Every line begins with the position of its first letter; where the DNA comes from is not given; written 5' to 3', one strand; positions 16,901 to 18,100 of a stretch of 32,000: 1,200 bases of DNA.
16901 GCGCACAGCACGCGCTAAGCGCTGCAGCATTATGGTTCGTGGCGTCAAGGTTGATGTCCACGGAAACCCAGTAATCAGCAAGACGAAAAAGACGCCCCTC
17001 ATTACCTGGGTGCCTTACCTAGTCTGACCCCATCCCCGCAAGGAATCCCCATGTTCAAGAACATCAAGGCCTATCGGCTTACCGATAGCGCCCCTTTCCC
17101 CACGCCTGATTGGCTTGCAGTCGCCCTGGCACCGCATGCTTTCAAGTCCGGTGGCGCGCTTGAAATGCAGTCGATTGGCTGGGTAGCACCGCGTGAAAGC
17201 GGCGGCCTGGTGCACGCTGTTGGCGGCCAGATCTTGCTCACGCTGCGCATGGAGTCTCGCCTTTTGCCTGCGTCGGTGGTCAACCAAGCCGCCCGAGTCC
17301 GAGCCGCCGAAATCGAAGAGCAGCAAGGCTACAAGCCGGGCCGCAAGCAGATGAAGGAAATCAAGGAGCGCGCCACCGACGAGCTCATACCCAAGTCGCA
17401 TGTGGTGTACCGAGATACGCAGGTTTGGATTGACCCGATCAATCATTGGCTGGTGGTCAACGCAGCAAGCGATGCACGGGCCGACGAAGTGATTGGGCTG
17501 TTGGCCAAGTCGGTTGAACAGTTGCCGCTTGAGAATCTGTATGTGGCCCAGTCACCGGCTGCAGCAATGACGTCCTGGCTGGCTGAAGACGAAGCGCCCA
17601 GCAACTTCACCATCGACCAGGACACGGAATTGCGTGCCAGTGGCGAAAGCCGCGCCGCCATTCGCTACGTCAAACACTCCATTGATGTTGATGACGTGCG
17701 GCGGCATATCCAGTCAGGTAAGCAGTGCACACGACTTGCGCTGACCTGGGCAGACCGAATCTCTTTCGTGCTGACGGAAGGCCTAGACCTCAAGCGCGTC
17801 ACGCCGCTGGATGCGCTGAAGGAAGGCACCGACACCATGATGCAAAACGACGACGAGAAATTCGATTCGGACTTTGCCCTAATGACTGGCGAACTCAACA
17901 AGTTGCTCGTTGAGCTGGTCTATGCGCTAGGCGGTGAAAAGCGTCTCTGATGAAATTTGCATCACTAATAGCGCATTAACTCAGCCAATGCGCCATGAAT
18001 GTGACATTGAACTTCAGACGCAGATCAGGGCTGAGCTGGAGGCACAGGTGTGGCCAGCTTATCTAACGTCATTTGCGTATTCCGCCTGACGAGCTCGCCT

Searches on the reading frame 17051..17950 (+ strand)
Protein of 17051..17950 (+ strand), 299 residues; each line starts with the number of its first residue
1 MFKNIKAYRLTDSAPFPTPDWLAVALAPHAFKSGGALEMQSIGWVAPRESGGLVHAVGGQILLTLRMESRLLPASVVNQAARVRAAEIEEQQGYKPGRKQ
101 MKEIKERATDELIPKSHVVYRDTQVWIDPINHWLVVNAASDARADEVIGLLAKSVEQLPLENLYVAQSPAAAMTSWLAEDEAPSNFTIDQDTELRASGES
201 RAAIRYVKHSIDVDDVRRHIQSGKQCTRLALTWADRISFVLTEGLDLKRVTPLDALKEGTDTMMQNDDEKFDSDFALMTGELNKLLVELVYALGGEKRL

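Call 62: search_protein_families(library=pfam, proteins=[window:17051-17950:+], max_evalue=0.001)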
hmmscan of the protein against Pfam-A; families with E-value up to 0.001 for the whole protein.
window:17051-17950:+ (299 aa): 1 family
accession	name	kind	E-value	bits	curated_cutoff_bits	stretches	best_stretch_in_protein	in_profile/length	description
PF04381.17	RdgC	-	1e-106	357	25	1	2-296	3-298/298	Putative exonuclease, RdgC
